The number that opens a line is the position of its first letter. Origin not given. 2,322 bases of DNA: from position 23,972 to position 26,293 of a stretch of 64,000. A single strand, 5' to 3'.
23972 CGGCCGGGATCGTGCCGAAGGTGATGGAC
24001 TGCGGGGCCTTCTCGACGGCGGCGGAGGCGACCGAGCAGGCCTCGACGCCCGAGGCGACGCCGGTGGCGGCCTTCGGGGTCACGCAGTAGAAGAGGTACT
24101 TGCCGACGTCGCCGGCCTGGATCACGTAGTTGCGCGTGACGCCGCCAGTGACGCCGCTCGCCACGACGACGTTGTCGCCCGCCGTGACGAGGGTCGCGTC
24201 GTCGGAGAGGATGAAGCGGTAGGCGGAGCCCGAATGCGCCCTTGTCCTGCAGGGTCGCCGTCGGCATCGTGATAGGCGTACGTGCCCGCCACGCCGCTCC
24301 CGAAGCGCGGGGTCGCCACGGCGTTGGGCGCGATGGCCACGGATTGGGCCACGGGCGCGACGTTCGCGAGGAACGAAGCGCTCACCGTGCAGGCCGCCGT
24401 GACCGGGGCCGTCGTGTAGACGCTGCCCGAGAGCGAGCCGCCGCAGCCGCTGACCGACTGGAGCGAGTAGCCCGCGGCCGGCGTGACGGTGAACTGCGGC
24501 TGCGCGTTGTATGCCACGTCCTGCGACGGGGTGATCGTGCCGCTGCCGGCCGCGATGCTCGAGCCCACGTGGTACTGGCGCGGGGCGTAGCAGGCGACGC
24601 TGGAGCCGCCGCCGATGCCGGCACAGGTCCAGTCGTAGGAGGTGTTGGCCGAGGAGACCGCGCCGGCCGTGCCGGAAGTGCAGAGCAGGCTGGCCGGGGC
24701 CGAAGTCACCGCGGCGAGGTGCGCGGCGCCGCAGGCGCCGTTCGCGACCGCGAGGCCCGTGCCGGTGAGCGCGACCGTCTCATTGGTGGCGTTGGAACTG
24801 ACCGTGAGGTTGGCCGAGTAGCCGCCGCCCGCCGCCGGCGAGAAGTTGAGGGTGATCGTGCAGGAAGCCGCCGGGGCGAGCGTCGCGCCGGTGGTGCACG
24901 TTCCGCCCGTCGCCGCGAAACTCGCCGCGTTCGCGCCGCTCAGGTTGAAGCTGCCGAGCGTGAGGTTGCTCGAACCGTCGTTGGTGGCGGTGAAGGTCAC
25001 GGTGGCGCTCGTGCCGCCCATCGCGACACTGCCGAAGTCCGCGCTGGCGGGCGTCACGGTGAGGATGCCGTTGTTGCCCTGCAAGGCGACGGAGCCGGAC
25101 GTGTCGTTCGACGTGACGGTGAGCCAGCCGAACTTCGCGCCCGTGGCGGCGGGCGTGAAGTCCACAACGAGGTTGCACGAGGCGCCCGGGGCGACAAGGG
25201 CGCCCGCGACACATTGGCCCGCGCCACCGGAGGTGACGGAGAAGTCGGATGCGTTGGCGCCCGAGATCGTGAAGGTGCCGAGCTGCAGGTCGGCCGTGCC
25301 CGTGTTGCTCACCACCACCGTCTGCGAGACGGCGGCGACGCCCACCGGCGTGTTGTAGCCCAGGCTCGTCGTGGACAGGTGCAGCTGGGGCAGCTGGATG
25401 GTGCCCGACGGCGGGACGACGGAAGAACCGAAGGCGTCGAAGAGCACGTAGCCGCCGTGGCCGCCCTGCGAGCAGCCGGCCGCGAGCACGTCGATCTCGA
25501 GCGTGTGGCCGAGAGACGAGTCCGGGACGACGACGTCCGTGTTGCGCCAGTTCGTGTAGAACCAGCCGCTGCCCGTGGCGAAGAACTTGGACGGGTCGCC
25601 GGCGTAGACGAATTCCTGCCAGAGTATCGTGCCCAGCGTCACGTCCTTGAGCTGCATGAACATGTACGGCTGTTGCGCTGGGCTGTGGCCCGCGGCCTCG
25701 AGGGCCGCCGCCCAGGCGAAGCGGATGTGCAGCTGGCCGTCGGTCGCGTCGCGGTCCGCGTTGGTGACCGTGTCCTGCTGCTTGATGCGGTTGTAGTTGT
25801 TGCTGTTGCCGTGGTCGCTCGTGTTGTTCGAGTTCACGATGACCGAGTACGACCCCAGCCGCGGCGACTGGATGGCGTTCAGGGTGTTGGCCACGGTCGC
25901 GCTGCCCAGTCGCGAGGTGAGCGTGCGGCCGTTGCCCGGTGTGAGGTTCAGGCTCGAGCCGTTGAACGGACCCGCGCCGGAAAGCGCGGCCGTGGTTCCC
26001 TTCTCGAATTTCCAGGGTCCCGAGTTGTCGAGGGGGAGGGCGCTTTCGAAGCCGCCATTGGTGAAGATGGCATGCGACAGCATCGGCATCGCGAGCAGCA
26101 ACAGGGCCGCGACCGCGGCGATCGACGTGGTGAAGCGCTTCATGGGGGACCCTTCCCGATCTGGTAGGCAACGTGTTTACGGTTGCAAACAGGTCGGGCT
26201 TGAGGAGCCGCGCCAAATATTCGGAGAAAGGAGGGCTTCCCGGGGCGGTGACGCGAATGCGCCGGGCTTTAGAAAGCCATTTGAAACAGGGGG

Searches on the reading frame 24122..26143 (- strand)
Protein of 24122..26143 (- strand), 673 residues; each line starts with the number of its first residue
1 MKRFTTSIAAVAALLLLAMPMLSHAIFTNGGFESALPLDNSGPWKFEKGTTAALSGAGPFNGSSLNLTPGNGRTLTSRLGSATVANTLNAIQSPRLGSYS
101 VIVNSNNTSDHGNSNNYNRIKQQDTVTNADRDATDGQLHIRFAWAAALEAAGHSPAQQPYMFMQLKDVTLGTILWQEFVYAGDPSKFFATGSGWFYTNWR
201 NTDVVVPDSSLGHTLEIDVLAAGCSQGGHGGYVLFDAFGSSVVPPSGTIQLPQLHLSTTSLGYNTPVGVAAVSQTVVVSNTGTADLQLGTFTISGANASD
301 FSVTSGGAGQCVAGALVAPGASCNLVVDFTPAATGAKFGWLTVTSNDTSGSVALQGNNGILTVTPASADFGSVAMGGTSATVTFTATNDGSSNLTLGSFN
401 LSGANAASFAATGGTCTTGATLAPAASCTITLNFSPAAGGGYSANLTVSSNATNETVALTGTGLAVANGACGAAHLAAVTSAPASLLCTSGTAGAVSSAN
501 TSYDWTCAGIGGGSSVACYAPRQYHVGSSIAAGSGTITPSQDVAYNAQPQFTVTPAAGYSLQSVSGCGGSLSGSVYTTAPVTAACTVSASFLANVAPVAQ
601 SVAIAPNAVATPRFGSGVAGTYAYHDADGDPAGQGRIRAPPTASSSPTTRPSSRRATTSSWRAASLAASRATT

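Call 5: find_encoding_contigs(protein=window:24122-26143:-, flank=10000, max_places=10)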
Protein window:24122-26143:- (673 aa): no gene with exactly this product is on record in the collection.
